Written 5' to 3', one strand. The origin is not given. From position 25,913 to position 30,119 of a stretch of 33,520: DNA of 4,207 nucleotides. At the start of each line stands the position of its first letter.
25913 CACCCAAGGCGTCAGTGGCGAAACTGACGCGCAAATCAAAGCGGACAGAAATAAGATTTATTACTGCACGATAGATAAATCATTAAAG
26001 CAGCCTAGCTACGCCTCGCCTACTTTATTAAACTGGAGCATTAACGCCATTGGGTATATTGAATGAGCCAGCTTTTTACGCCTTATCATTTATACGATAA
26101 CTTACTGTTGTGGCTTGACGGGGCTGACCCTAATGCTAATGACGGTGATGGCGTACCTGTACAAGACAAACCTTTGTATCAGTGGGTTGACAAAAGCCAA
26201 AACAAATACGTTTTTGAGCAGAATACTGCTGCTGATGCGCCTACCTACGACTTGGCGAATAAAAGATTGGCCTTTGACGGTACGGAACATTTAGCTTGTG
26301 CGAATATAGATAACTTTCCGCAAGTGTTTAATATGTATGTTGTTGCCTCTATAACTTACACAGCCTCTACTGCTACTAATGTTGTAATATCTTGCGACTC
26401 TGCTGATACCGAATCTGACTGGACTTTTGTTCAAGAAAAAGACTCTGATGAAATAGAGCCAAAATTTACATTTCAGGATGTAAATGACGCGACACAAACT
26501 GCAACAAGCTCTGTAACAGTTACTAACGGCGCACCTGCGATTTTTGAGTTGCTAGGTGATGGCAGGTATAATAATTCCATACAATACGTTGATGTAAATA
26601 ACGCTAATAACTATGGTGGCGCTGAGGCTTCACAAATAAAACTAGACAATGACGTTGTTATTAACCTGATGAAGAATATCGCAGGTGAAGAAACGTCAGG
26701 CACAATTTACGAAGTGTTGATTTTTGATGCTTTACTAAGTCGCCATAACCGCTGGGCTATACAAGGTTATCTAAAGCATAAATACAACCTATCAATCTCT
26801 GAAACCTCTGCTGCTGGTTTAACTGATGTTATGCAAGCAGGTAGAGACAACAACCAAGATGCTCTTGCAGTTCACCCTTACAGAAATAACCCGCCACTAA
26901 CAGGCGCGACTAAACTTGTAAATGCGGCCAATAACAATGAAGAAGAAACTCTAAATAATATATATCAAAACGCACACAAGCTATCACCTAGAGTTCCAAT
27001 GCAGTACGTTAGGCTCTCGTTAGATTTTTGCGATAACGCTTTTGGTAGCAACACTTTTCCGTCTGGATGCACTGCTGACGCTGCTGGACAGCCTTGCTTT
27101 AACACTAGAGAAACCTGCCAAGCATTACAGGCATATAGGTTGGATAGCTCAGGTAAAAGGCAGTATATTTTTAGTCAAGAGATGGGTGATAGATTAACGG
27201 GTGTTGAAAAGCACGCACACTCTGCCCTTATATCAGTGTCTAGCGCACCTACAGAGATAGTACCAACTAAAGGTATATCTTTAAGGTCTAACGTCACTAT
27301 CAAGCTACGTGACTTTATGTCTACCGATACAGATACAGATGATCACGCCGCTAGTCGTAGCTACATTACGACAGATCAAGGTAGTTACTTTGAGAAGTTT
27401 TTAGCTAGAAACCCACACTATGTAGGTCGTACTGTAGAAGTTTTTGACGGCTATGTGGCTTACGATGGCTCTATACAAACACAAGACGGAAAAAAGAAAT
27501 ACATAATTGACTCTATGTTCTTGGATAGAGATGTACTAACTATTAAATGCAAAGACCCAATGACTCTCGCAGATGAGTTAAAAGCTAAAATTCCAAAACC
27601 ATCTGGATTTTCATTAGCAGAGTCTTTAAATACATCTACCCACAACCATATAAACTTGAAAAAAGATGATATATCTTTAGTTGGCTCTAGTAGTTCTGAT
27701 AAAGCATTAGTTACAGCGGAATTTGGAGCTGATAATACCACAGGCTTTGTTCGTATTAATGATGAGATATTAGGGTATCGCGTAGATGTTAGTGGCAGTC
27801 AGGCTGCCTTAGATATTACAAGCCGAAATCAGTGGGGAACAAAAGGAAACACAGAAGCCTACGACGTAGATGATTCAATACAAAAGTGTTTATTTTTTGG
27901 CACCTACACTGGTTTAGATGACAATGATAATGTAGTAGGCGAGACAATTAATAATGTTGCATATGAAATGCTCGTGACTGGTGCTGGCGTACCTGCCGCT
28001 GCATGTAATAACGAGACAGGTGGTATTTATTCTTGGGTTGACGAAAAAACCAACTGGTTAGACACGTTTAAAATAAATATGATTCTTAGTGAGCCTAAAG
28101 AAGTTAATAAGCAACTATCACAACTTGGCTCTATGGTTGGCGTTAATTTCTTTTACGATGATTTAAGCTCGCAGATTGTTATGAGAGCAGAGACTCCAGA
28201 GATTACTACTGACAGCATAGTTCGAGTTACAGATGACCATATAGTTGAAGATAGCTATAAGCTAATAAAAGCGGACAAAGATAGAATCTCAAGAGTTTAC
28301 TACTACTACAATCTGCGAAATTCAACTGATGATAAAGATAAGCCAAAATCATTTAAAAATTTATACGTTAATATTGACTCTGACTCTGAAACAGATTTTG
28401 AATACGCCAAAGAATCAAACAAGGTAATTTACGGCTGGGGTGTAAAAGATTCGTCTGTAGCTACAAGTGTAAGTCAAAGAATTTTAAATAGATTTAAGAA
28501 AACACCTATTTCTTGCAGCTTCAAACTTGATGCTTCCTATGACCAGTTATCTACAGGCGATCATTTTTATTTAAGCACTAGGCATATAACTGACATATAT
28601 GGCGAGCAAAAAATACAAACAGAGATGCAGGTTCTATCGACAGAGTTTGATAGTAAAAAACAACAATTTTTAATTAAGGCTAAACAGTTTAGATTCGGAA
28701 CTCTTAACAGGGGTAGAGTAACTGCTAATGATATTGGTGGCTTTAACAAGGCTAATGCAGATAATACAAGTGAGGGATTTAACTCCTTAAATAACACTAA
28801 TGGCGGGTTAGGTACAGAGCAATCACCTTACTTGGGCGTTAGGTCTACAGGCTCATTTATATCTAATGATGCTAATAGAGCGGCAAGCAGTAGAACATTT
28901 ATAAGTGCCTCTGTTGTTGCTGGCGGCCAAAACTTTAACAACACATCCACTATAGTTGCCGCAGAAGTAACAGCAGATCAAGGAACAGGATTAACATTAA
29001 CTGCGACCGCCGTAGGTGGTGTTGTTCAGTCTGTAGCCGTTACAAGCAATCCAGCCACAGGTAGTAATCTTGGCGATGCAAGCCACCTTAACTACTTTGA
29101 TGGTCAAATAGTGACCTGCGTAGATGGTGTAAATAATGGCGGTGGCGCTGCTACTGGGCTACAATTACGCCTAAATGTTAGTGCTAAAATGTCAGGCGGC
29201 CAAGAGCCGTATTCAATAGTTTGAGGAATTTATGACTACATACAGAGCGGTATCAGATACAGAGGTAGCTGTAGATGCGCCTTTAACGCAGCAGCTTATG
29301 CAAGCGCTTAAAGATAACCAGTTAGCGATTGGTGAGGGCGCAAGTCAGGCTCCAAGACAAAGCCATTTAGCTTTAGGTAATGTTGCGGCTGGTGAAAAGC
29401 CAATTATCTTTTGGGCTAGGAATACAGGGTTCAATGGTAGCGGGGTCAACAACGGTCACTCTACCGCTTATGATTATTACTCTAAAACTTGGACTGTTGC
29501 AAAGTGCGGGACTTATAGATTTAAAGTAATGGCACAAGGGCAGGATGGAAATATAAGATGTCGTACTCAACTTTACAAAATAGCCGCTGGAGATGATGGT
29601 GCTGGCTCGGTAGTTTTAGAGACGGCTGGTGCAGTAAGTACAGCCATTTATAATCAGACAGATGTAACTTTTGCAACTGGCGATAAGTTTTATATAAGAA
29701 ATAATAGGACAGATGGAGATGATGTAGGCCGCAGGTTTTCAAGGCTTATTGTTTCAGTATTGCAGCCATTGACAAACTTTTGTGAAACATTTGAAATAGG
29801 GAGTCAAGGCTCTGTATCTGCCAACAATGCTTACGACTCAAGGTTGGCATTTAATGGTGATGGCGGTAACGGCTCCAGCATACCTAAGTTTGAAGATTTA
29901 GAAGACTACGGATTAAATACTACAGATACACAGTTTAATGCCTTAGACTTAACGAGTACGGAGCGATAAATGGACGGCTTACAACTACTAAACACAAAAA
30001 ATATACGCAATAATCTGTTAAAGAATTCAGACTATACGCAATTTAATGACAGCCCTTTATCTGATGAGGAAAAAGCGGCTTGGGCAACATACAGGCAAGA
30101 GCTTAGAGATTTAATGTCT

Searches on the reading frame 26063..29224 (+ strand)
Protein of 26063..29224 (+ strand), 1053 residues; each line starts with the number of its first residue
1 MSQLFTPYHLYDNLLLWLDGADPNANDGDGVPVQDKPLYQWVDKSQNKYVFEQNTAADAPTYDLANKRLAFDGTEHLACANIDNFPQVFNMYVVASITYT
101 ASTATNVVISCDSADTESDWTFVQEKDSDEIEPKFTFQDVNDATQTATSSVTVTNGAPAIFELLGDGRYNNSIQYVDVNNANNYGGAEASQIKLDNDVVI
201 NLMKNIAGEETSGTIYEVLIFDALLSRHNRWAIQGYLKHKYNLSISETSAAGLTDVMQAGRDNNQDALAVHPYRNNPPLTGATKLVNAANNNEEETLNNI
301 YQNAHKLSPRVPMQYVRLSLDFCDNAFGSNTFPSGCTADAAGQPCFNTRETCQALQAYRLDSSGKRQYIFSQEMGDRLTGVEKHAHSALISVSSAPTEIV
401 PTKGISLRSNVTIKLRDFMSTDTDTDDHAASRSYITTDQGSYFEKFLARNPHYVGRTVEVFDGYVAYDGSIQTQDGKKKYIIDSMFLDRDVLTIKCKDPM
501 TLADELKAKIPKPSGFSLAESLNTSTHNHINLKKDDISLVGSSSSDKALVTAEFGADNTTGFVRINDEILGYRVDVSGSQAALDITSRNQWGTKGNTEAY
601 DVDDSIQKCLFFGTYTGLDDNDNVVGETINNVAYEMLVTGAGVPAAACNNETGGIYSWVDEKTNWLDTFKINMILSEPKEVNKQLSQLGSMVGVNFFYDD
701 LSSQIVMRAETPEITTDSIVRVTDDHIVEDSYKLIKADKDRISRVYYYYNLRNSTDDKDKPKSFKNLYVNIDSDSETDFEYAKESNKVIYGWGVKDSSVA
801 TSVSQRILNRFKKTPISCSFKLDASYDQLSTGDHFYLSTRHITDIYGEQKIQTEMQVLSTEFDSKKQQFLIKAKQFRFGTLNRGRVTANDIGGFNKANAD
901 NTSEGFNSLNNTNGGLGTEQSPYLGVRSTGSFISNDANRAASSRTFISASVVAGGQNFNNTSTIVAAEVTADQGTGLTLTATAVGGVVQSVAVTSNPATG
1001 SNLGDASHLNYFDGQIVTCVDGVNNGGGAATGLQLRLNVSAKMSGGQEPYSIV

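Call 31: search_protein_families(library=pfam, proteins=[window:26063-29224:+], max_evalue=0.01)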
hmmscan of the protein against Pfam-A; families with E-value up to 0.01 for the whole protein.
window:26063-29224:+ (1053 aa): 0 families

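Call 32: search_protein_families(library=phrogs, proteins=[window:26063-29224:+], max_evalue=0.001)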
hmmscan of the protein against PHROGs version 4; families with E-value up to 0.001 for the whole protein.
window:26063-29224:+ (1053 aa): 1 family
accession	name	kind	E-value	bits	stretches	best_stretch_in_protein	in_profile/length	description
phrog_11439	-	tail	2.2e-74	252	1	335-1045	27-675/775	tail fiber protein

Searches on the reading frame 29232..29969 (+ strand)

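Call 6: search_protein_families(library=pfam, proteins=[window:29232-29969:+], max_evalue=1)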
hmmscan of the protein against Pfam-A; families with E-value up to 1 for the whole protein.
window:29232-29969:+ (245 aa): 0 families

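Call 7: search_protein_families(library=phrogs, proteins=[window:29232-29969:+], max_evalue=1)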
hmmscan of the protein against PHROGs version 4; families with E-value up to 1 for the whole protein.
window:29232-29969:+ (245 aa): 1 family
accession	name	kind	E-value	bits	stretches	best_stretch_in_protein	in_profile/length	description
phrog_37043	-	unknown function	0.11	12.6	1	65-105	181-220/308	-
